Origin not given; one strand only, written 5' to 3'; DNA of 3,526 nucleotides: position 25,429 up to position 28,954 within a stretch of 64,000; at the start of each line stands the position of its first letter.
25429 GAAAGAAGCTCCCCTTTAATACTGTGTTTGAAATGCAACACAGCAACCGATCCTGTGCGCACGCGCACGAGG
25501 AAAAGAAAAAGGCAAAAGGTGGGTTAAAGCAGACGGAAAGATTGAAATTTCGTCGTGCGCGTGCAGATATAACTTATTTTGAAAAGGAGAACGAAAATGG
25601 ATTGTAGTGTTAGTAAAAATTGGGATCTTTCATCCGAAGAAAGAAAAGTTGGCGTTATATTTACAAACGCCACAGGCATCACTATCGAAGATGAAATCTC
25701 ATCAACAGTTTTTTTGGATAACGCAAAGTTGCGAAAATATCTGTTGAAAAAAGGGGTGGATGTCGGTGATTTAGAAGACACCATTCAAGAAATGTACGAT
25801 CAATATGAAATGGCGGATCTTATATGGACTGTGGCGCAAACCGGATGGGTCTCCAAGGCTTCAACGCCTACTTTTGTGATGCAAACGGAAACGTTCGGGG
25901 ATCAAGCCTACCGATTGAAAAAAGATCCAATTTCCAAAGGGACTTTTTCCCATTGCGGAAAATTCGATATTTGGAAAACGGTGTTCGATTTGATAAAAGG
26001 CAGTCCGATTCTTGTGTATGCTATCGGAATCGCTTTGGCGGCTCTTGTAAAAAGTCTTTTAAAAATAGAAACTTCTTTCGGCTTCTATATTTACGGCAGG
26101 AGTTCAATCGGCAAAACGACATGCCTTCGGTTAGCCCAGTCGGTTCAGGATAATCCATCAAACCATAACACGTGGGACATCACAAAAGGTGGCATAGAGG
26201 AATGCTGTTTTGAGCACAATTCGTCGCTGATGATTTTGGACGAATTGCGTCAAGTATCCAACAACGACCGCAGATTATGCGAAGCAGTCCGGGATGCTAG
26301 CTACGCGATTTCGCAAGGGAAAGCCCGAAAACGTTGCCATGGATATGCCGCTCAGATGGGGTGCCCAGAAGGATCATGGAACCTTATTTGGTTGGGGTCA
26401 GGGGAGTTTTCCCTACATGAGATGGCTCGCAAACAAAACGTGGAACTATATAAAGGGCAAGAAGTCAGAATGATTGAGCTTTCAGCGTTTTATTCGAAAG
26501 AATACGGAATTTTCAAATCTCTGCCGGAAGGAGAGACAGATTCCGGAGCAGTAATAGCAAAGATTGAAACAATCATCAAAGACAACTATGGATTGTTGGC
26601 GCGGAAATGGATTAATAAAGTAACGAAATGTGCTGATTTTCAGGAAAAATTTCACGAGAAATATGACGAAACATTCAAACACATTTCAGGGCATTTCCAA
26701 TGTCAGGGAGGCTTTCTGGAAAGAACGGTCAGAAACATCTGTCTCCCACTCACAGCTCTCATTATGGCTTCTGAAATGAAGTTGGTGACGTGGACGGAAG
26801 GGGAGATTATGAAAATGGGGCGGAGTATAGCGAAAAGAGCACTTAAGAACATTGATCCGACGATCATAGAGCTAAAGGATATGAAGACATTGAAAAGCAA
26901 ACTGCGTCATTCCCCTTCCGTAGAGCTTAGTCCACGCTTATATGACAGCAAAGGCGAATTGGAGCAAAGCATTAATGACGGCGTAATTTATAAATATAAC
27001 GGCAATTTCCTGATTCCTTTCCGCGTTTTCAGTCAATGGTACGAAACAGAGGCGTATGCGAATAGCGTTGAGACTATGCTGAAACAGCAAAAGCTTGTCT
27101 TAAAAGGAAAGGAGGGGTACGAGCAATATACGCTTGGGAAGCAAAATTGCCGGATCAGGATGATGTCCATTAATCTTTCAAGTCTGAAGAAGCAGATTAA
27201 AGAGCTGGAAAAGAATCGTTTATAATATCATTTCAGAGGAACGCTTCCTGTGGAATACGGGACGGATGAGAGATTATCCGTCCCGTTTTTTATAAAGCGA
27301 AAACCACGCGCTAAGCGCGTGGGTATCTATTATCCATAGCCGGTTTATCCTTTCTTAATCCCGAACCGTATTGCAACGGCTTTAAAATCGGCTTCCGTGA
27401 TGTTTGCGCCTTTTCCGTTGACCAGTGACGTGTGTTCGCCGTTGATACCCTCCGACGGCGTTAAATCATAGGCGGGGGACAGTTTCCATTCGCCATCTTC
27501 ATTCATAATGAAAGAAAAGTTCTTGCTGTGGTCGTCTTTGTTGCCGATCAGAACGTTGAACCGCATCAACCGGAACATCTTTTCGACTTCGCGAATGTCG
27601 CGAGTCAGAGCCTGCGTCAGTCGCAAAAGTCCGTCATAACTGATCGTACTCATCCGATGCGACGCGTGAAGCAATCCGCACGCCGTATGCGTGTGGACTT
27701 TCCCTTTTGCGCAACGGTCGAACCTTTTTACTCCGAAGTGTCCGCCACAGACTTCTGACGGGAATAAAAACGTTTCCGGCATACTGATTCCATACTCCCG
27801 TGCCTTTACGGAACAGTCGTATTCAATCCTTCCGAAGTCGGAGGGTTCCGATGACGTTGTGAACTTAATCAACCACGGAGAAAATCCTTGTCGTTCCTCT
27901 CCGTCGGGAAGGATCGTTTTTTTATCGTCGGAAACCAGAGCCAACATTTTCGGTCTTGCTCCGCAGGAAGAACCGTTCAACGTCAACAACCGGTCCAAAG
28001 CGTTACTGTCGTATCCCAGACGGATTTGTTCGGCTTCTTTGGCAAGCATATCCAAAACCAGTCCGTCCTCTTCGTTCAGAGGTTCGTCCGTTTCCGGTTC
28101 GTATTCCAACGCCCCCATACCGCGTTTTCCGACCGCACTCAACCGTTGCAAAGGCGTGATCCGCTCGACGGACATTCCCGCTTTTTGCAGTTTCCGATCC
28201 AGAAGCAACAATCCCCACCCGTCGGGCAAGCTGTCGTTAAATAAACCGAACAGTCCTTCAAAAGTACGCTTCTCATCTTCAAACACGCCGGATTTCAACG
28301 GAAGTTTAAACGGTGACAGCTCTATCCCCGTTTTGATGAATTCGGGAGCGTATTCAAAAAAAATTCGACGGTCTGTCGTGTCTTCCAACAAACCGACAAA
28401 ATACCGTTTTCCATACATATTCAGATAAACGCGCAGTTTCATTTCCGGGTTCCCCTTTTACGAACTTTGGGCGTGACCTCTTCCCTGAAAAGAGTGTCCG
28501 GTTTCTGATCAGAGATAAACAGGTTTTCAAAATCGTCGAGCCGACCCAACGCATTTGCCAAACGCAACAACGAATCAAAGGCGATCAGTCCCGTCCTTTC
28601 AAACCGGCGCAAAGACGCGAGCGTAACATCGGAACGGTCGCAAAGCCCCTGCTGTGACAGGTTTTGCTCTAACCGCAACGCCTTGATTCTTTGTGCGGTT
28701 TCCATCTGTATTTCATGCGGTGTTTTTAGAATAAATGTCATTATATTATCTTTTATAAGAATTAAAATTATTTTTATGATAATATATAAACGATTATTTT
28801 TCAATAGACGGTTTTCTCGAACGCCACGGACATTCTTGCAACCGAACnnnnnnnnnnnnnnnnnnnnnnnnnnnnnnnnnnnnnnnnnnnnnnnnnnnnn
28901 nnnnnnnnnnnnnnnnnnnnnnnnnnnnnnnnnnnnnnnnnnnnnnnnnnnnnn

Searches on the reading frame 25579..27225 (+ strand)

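Call 115: search_protein_families(library=pfam, proteins=[window:25579-27225:+], max_evalue=0.0001)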
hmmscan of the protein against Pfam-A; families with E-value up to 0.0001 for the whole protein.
window:25579-27225:+ (548 aa): 1 family
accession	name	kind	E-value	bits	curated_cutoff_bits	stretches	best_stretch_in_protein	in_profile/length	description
PF06048.17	DUF927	-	3.3e-27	96.3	22.6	1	13-253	35-273/284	Domain of unknown function (DUF927)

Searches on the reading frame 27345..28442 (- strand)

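Call 115: search_protein_families(library=pfam, proteins=[window:27345-28442:-], max_evalue=0.0001)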
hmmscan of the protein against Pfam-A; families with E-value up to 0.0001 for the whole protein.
window:27345-28442:- (365 aa): 2 families
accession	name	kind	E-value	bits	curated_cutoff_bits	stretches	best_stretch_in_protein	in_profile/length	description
PF07804.18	HipA_C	-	2.6e-43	148.6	30.5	1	158-359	2-190/213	HipA-like C-terminal domain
PF13657.11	Couple_hipA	-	1.2e-17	64.6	22.5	1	8-114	2-98/99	HipA N-terminal domain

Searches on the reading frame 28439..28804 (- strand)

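Call 115: search_protein_families(library=pfam, proteins=[window:28439-28804:-], max_evalue=0.0001)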
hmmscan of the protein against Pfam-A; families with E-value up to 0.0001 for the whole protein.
window:28439-28804:- (121 aa): 1 family
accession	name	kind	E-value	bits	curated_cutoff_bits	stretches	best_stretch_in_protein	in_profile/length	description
PF01381.28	HTH_3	-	1.2e-06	28.8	23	1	40-87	1-49/55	Helix-turn-helix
